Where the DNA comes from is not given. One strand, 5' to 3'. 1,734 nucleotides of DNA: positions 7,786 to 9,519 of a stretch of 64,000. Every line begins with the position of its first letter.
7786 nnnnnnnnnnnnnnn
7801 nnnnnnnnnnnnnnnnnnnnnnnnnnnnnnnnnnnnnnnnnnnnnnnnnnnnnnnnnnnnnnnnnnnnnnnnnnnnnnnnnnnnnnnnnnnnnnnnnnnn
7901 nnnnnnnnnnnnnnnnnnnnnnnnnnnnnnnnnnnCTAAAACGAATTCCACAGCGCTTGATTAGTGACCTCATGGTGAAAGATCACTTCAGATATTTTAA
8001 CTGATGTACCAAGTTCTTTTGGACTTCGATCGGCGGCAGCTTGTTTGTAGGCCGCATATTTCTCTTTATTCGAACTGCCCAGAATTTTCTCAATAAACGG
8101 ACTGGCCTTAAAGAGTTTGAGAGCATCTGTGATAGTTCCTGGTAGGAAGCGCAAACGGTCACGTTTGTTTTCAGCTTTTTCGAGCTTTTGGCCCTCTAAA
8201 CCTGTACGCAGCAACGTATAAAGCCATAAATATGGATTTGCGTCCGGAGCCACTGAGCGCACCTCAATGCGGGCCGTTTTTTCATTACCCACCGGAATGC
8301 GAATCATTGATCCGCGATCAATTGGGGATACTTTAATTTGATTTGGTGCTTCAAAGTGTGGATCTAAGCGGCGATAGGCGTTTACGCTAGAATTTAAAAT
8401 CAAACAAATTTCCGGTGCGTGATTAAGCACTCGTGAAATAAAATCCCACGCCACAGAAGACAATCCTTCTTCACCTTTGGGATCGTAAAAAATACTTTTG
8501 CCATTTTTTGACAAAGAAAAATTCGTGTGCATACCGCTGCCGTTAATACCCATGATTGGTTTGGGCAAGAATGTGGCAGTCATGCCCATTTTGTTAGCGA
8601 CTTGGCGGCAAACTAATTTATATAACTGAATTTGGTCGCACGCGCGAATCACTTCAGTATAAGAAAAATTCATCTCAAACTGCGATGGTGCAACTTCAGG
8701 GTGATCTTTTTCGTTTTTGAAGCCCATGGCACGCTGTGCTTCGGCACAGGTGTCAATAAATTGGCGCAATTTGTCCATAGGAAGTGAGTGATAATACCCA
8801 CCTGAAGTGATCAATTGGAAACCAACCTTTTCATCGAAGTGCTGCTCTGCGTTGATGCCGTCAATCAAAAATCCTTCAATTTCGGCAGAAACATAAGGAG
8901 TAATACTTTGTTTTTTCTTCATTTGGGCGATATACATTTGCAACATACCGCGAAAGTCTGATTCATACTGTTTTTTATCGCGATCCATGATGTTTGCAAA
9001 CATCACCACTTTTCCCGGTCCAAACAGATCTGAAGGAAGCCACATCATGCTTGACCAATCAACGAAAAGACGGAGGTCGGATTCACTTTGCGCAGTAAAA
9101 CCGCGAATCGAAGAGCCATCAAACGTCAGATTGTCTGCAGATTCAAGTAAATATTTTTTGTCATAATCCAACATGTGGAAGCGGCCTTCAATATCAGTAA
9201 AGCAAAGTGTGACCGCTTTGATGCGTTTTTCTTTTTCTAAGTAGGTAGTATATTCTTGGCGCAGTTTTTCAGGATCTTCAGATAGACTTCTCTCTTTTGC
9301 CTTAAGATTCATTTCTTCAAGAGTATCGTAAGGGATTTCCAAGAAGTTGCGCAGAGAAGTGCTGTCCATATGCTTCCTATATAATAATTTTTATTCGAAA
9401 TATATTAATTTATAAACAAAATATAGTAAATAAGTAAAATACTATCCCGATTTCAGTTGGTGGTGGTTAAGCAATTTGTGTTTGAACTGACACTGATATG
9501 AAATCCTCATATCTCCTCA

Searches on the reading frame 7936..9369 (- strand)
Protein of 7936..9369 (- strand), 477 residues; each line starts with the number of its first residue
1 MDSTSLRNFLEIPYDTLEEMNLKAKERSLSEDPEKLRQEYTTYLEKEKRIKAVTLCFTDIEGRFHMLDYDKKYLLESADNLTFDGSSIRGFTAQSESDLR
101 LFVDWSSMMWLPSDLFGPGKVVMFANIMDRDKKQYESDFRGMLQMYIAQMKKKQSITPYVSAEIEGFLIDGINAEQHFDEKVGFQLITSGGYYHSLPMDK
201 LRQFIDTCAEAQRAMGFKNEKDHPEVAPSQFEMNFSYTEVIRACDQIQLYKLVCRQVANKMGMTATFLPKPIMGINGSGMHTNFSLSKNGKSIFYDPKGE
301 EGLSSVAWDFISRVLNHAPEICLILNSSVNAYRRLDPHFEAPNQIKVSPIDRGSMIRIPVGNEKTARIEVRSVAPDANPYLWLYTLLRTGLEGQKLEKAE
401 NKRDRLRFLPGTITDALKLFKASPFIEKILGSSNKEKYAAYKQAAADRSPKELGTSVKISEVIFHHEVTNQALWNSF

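Call 9: find_related_loci(query=window:7936-9369:-, collection=genome_contigs, flank=6000)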
Query window:7936-9369:- (477 aa) in genome_contigs; peptide patterns used: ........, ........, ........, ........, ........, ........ (x = any residue, [..] = any of these).
599 stretches matched a pattern (row limit reached: there are more); 593 encode a relative of the query (tblastn E <= 1e-3); the best 80 are kept; 80 distinct loci.
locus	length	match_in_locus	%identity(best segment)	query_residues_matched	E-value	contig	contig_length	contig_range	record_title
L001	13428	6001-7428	77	1-477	0e+0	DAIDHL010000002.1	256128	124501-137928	MAG TPA_asm: Candidatus Levyibacteriota bacterium isolate clean344 NODE_2_length_256128_cov_5.732237, whole genome shotg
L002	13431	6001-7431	75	1-477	0e+0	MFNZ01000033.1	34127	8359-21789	MAG: Candidatus Levybacteria bacterium RIFCSPHIGHO2_02_FULL_37_13 rifcsphigho2_02_scaffold_2829, whole genome shotgun se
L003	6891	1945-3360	75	6-477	0e+0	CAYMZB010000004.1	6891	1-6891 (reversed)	MAG TPA_asm: uncultured Gammaproteobacteria bacterium isolate binchicken_co203_489 genome assembly, contig: k141_3912695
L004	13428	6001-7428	73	2-477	0e+0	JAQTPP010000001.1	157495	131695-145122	MAG: Candidatus Daviesbacteria bacterium isolate STB_119 NODE_235_length_157495_cov_5.315591_Sandtown_B, whole genome sh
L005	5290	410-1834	75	2-477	0e+0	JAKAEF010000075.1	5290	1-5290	MAG: bacterium isolate WY1.bin131 NODE_27860_length_5290_cov_1.263413, whole genome shotgun sequence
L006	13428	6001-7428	73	2-477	0e+0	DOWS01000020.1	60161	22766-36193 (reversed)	MAG TPA_asm: Candidatus Daviesbacteria bacterium isolate UBA9644 contig_9271, whole genome shotgun sequence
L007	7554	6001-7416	72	5-477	0e+0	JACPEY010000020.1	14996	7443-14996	MAG: Candidatus Daviesbacteria bacterium isolate NC_groundwater_347_Ag_B-0.1um_39_21 GD18-4_B1_scaffold_243301, whole ge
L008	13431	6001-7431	75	1-477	0e+0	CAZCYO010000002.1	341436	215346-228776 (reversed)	MAG TPA_asm: uncultured Gammaproteobacteria bacterium isolate SRP278252_co1_715 genome assembly, contig: NODE_15_length_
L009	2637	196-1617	73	4-477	0e+0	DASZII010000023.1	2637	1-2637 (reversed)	MAG TPA_asm: Candidatus Paceibacterota bacterium isolate SMAG_U6598 k141_836444, whole genome shotgun sequence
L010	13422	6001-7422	73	4-477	0e+0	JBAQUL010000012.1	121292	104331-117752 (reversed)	MAG: Candidatus Moraniibacteriota bacterium isolate MFD12006_ilm_asm_bin13 k127_66645, whole genome shotgun sequence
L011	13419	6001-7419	73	5-477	0e+0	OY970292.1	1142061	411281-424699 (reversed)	MAG: Candidatus Levybacteria bacterium isolate MFD01916.bin.c.8 genome assembly, chromosome: 1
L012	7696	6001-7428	72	1-477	0e+0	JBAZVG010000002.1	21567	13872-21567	MAG: Candidatus Paceibacterota bacterium isolate SO_2017_GW1_247 NODE_9533_length_21567_cov_14.692444_OW334_2017, whole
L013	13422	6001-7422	72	4-477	0e+0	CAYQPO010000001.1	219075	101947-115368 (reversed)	MAG TPA_asm: uncultured Candidatus Saccharibacteria bacterium isolate binchicken_co185_107 genome assembly, contig: NODE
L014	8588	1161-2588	73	1-477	0e+0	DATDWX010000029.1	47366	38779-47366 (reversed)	MAG TPA_asm: Candidatus Paceibacterota bacterium isolate SMAG_U8123 k141_840729, whole genome shotgun sequence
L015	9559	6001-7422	72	2-477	0e+0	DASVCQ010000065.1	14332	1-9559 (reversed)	MAG TPA_asm: Patescibacteria group bacterium isolate SMAG_U2010 k141_1619776, whole genome shotgun sequence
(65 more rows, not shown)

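Call 13: find_encoding_contigs(protein=window:7936-9369:-, flank=4000)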
Protein window:7936-9369:- (477 aa): 1 contig read that carries it; 1 place shown.
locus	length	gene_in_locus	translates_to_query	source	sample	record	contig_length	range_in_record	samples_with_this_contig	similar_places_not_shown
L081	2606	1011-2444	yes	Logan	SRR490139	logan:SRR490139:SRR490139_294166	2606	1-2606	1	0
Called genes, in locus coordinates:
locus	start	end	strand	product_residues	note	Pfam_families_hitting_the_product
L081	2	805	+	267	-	?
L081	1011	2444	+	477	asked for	PF03951:Gln-synt_N, PF00120:Gln-synt_C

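Call 84: search_protein_families(library=pfam, proteins=[window:7936-9369:-], max_evalue=0.001)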
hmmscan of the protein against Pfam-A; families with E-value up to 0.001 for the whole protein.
window:7936-9369:- (477 aa): 2 families
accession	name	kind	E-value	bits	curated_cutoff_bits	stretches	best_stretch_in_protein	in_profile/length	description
PF00120.29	Gln-synt_C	-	9.7e-77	258.8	24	1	138-447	3-330/344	Glutamine synthetase, catalytic domain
PF03951.24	Gln-synt_N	-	1.2e-11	44.4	33.4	1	50-129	2-81/82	Glutamine synthetase, beta-Grasp domain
